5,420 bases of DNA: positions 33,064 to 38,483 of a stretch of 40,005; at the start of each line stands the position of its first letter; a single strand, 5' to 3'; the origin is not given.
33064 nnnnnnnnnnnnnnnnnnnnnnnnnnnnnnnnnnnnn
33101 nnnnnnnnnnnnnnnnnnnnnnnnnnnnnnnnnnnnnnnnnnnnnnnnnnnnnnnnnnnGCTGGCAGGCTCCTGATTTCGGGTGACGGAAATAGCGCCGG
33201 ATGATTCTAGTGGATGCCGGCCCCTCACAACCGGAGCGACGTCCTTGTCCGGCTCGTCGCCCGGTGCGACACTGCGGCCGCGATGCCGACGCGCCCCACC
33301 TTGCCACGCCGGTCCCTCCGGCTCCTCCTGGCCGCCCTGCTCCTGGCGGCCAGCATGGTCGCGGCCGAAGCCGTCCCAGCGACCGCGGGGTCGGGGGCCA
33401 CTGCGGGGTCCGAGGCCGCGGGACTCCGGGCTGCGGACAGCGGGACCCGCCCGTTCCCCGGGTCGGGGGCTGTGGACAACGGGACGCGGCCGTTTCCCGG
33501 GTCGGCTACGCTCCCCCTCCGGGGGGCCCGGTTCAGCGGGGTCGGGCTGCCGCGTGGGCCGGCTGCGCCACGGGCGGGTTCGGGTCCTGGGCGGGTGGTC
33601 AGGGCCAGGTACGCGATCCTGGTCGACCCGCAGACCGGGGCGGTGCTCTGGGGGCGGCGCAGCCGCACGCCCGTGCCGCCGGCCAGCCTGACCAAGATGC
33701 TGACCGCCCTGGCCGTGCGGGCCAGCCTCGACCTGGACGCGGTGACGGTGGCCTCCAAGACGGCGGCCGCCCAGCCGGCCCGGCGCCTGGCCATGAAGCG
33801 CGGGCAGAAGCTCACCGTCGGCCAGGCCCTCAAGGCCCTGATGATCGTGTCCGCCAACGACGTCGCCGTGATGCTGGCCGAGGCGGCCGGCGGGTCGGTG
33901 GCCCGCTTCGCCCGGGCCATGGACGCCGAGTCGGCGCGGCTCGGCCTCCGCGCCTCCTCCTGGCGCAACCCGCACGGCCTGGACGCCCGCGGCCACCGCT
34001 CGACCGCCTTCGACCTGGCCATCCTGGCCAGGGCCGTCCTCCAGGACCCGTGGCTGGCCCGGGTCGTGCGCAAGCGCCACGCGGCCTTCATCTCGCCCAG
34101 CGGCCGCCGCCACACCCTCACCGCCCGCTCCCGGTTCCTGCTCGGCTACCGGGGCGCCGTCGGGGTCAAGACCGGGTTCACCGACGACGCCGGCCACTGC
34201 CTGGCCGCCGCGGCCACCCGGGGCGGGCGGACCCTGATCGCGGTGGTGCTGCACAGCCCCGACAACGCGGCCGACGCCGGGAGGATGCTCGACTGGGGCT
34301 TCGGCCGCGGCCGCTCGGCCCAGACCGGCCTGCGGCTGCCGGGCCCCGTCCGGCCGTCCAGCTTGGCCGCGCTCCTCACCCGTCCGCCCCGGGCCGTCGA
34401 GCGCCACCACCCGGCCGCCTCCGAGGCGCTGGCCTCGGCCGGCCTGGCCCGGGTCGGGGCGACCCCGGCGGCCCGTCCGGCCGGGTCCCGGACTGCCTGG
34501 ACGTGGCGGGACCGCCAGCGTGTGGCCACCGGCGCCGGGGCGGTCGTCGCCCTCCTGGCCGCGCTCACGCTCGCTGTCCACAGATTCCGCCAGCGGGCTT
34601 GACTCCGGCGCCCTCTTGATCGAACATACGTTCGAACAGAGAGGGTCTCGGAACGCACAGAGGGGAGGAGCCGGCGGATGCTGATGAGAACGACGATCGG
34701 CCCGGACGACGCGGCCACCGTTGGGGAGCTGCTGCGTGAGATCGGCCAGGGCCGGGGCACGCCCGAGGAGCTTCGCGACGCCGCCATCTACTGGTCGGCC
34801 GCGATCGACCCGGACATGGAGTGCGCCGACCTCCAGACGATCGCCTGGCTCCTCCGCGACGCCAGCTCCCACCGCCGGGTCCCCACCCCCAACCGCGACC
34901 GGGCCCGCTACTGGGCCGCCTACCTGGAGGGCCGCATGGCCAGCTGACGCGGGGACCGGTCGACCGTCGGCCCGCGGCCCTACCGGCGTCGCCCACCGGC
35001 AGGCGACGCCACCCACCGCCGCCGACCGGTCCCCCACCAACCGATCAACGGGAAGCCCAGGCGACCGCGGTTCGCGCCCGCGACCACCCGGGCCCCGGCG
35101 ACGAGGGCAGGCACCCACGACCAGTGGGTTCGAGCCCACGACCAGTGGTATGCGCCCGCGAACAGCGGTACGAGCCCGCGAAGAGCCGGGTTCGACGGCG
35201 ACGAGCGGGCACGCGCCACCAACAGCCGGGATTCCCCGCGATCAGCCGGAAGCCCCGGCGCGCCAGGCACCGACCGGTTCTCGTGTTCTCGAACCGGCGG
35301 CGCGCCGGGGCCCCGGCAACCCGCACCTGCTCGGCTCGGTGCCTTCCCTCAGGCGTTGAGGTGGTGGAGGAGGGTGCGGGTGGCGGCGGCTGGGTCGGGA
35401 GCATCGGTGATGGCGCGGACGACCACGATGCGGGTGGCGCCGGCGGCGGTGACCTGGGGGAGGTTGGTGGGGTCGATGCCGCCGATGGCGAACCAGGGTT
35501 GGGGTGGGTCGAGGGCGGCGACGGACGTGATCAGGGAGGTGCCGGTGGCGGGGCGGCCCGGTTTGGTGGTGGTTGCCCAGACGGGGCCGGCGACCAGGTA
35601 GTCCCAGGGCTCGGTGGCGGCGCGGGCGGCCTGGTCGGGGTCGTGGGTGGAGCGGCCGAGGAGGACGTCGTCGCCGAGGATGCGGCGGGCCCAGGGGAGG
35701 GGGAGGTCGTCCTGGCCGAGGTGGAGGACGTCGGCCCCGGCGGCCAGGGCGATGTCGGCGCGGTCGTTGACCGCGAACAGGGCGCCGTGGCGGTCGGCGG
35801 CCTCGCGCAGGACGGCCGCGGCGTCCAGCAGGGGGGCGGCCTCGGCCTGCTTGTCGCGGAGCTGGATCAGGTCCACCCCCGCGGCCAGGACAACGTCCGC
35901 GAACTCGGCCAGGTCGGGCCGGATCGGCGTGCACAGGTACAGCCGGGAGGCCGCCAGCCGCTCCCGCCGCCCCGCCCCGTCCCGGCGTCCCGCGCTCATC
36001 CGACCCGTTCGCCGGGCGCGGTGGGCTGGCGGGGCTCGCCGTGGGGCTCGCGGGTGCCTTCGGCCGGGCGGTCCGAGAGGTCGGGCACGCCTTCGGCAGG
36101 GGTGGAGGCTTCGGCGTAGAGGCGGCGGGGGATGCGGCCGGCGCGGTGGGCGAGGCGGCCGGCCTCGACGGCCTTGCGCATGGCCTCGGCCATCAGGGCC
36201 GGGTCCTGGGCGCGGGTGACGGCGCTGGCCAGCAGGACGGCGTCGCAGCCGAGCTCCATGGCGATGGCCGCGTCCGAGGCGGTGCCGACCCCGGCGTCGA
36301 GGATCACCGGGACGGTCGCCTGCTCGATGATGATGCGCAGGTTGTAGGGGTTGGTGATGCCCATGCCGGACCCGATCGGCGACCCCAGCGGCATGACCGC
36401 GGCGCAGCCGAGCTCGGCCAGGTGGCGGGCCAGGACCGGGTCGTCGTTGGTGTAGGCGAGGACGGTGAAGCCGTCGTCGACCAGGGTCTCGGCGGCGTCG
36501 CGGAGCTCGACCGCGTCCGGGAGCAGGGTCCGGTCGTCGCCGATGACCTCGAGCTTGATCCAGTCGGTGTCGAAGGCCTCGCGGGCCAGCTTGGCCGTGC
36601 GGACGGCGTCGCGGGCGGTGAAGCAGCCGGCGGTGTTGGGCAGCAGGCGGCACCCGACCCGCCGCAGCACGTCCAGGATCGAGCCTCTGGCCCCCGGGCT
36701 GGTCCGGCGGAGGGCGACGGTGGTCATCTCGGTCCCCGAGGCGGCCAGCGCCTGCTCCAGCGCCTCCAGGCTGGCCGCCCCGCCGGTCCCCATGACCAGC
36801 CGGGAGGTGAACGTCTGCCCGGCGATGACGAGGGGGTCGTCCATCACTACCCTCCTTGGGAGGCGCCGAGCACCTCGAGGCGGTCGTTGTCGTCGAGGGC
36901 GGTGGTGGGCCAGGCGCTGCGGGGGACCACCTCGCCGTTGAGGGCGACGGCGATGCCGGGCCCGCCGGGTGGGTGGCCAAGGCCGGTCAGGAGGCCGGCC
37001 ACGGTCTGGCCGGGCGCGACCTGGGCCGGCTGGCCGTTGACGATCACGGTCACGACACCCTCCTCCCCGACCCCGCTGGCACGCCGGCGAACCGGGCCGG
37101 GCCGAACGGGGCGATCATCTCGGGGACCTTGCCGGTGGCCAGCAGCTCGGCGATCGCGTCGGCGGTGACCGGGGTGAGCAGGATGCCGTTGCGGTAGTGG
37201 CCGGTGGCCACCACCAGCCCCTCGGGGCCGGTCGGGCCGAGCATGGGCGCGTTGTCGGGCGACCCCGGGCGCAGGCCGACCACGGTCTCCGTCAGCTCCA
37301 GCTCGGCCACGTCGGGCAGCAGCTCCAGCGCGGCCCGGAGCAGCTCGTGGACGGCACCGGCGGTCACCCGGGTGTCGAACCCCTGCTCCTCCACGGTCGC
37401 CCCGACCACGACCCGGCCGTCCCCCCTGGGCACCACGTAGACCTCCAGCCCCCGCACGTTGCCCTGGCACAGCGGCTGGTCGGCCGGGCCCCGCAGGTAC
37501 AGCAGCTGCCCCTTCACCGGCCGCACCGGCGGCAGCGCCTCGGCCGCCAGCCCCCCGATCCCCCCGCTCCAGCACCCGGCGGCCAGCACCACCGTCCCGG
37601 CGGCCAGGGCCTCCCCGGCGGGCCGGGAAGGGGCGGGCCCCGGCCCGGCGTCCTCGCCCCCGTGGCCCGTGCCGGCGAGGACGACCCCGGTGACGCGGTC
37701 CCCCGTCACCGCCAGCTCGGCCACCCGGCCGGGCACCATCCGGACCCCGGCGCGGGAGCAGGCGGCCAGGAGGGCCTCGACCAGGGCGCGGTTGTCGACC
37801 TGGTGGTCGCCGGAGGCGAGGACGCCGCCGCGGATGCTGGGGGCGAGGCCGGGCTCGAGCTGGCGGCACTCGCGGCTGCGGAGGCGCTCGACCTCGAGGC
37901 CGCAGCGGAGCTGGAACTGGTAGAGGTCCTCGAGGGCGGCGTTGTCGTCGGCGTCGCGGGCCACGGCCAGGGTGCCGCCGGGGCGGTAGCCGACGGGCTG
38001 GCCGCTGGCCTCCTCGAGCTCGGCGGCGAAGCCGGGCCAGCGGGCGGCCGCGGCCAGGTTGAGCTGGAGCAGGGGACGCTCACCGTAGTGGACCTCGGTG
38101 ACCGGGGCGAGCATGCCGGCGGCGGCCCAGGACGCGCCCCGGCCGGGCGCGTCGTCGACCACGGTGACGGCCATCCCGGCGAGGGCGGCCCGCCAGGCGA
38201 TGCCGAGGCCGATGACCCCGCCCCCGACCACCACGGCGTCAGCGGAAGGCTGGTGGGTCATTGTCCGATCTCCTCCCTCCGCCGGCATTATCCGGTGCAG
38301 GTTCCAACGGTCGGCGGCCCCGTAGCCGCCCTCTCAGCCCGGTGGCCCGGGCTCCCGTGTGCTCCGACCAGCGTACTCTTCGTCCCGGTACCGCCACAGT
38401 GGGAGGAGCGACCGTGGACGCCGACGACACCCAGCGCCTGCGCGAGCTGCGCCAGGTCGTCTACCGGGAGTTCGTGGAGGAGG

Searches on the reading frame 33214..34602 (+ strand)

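Call 88: search_protein_families(library=pfam, proteins=[window:33214-34602:+], max_evalue=0.00001)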
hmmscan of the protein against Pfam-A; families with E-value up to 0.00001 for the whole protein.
window:33214-34602:+ (462 aa): 2 families
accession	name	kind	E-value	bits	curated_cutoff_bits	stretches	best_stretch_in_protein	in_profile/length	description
PF00768.25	Peptidase_S11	-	1.3e-45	156.2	27.6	1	129-348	10-237/239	D-alanyl-D-alanine carboxypeptidase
PF13354.11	Beta-lactamase2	-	3.5e-06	26.9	22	1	136-346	4-213/214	Beta-lactamase enzyme family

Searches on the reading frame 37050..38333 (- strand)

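Call 88: search_protein_families(library=pfam, proteins=[window:37050-38333:-], max_evalue=0.00001)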
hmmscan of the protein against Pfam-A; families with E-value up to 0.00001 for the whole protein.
window:37050-38333:- (427 aa): 1 family
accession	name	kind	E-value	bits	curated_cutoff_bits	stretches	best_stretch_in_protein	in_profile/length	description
PF01266.30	DAO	-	2.9e-73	247.9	27.9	1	32-397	1-353/353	FAD dependent oxidoreductase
